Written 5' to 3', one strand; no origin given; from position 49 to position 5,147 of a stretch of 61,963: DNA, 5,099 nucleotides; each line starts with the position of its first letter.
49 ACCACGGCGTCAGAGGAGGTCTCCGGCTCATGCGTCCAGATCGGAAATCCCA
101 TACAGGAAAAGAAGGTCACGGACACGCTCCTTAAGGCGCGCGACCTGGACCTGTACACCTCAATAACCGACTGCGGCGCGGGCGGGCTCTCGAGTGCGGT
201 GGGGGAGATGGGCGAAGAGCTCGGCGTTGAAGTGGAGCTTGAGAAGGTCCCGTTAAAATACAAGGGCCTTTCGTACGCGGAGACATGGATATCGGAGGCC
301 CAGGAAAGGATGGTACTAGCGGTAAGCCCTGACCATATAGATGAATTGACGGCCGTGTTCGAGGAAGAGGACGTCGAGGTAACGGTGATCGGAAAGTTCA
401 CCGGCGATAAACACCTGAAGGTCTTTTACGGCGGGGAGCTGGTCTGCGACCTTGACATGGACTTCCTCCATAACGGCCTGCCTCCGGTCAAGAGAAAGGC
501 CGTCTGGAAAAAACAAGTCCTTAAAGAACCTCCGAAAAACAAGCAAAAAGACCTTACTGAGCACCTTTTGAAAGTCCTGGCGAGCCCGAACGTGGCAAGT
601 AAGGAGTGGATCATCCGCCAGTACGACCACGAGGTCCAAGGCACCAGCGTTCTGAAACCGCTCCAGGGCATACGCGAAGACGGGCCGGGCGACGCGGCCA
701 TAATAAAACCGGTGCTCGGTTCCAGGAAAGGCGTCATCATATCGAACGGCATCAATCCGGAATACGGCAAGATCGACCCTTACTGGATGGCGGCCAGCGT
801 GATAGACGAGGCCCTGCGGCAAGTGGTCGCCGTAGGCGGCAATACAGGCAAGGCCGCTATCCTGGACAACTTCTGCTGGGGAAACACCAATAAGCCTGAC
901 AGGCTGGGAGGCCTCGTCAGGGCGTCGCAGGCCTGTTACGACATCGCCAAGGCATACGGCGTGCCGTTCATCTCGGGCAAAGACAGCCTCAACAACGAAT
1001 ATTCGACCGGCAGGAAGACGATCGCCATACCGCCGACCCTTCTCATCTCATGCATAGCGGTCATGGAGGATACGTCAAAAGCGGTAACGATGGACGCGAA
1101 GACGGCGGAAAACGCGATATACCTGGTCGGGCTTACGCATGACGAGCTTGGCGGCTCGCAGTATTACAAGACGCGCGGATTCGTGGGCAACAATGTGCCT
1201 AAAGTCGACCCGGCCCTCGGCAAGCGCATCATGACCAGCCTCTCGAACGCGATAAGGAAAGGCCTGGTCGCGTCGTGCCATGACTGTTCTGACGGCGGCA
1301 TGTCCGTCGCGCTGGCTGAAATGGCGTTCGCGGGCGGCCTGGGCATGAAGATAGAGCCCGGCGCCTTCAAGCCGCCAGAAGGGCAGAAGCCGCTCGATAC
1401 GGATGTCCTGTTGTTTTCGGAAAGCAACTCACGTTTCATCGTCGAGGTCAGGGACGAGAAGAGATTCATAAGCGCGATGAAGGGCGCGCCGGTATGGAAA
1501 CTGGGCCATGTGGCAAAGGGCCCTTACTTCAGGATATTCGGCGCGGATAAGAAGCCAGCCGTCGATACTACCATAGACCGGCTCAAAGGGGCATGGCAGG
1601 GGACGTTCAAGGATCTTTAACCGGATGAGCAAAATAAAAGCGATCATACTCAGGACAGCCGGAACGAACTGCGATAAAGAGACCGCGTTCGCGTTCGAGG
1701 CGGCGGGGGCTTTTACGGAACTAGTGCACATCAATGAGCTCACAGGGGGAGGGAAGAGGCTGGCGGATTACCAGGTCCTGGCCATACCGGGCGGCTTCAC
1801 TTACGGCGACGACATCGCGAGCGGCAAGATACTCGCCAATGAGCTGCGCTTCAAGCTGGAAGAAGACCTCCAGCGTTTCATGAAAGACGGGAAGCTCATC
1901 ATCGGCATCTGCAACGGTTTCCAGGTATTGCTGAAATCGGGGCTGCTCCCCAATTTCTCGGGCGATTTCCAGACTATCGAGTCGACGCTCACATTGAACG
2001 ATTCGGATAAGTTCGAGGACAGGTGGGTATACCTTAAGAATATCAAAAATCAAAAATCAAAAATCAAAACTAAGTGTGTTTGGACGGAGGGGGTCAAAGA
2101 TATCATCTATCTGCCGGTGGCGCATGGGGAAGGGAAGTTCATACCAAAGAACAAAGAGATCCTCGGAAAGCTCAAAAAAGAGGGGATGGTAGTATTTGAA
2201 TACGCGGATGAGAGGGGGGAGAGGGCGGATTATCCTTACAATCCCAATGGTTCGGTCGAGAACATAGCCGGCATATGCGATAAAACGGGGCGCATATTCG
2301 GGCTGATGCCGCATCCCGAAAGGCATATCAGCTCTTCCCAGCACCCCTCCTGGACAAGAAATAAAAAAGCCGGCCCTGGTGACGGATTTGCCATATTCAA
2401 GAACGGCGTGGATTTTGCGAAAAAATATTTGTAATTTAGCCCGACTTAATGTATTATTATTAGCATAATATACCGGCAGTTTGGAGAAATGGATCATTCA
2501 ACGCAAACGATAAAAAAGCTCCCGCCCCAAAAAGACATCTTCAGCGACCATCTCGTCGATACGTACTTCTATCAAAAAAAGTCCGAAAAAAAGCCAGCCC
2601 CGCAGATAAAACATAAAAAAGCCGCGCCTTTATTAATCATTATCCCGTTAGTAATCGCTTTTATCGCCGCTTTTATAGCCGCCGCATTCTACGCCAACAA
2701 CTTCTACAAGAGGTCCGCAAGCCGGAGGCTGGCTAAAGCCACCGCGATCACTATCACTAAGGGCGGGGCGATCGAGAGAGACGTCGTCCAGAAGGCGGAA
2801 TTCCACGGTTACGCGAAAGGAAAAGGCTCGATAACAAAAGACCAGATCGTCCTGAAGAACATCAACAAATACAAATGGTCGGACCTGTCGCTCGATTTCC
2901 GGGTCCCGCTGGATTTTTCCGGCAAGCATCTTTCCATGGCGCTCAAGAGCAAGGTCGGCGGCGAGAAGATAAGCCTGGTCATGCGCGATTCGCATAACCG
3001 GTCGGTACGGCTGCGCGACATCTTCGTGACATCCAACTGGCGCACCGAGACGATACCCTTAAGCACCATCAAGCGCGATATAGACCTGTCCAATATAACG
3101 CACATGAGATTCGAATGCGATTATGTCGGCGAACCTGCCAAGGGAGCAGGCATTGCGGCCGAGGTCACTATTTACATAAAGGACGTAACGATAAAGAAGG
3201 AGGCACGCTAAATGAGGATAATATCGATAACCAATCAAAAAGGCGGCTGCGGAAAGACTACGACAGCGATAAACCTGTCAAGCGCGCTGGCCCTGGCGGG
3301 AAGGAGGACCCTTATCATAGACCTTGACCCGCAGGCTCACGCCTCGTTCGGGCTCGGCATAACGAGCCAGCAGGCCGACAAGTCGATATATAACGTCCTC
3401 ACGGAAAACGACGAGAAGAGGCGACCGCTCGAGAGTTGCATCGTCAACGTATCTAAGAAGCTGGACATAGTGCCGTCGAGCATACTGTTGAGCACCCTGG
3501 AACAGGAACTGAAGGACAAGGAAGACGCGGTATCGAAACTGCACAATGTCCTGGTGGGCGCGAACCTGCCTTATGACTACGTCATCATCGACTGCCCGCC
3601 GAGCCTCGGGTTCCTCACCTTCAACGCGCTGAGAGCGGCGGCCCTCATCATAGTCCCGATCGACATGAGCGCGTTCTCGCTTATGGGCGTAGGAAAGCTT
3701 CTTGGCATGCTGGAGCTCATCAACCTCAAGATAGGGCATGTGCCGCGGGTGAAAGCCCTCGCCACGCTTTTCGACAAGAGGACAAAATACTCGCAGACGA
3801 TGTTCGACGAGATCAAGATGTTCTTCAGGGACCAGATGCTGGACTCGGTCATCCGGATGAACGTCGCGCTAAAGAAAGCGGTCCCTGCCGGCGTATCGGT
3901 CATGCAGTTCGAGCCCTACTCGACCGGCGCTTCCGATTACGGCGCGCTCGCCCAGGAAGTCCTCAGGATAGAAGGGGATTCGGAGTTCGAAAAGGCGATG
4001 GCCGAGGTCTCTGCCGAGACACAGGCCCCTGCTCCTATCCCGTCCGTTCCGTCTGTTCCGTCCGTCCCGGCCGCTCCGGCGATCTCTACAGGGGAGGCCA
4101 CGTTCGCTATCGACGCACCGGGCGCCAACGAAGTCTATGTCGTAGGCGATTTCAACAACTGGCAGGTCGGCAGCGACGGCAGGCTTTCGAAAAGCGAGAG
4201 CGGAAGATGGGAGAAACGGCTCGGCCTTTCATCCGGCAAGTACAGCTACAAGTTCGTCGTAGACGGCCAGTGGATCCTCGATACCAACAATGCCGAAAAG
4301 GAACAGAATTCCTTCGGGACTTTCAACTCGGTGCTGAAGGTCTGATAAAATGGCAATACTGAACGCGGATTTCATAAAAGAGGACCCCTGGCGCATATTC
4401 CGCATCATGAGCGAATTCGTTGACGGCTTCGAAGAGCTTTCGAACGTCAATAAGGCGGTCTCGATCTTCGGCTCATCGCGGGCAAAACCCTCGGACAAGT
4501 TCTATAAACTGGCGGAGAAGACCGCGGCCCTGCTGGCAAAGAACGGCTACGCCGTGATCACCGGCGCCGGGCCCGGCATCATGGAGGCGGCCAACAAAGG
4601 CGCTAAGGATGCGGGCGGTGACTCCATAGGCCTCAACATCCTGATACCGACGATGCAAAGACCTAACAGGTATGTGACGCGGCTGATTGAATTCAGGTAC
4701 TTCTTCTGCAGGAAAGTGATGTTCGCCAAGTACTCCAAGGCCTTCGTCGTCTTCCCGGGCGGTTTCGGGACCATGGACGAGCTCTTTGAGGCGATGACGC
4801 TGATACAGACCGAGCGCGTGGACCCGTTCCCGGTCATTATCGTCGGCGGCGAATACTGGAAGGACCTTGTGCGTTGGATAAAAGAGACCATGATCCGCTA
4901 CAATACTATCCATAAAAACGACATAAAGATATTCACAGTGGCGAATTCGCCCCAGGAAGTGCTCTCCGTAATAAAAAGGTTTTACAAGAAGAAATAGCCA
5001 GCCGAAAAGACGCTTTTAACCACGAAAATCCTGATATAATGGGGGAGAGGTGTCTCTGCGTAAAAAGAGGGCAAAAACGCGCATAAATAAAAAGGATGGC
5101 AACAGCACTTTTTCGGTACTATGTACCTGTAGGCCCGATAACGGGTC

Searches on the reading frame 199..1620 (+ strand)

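Call 70: search_protein_families(library=pfam, proteins=[window:199-1620:+], max_evalue=0.000001)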
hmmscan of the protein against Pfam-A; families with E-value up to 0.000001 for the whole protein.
window:199-1620:+ (473 aa): 2 families
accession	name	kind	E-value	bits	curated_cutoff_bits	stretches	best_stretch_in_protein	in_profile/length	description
PF02769.27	AIRS_C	-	3e-36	125.4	23.1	2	304-446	3-153/156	AIR synthase related protein, C-terminal domain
PF00586.29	AIRS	-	1.5e-07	32.3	24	1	165-264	3-96/112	AIR synthase related protein, N-terminal domain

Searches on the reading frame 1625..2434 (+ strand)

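Call 70: search_protein_families(library=pfam, proteins=[window:1625-2434:+], max_evalue=0.000001)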
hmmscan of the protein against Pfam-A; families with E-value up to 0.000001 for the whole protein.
window:1625-2434:+ (269 aa): 1 family
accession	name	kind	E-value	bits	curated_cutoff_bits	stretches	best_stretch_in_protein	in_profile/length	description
PF13507.12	GATase_5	-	1.8e-80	270.2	27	1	4-264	2-259/260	CobB/CobQ-like glutamine amidotransferase domain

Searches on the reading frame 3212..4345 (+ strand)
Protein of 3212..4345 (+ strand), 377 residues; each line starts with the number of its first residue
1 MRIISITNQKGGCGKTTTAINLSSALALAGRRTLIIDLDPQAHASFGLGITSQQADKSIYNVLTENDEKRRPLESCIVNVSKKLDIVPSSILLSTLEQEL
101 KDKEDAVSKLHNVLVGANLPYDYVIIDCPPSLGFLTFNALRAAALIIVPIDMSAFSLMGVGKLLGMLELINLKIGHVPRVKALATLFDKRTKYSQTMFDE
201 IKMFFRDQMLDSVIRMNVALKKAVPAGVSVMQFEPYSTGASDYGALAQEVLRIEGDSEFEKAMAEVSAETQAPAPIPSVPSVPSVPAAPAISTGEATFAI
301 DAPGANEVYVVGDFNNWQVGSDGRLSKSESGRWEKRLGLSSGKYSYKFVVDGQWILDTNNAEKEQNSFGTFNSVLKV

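Call 70: search_protein_families(library=pfam, proteins=[window:3212-4345:+], max_evalue=0.000001)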
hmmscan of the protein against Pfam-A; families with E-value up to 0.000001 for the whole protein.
window:3212-4345:+ (377 aa): 7 families
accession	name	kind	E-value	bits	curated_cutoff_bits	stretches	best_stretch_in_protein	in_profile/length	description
PF13614.12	AAA_31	-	7.3e-51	173.1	27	1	1-172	1-169/177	AAA domain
PF01656.29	CbiA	-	1.3e-18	67.6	25.4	1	4-225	1-120/125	CobQ/CobB/MinD/ParA nucleotide binding domain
PF16561.11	AMPK1_CBM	-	1.8e-13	51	26.8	1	304-377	10-79/85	Glycogen recognition site of AMP-activated protein kinase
PF09140.17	MipZ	-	1.1e-10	41.7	20.7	1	3-155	2-134/262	ATPase MipZ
PF06564.18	CBP_BcsQ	-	5.3e-09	36.4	21.3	1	1-158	1-155/234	Cellulose biosynthesis protein BcsQ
PF10609.15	ParA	-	1.4e-08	34.9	27.1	1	2-249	4-244/246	NUBPL iron-transfer P-loop NTPase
PF00142.24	Fer4_NifH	-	3.3e-07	30.5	25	0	9-68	7-64/271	4Fe-4S iron sulfur cluster binding proteins, NifH/frxC family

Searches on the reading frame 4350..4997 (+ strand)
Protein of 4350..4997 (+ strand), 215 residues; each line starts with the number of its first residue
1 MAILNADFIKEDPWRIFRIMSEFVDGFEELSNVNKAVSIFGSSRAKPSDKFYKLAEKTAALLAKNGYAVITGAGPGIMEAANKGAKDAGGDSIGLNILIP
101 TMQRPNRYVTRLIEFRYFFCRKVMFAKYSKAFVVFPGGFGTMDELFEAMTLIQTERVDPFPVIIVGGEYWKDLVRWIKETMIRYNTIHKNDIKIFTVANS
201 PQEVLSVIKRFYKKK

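Call 70: search_protein_families(library=pfam, proteins=[window:4350-4997:+], max_evalue=0.000001)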
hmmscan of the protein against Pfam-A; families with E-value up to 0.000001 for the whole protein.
window:4350-4997:+ (215 aa): 2 families
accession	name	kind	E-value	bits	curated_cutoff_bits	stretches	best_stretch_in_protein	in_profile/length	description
PF03641.19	Lysine_decarbox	-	3.3e-36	124.8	27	1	78-206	1-129/131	Possible lysine decarboxylase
PF18306.6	LDcluster4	-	2.5e-17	63.3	26.3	1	36-150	3-115/151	SLOG cluster4 family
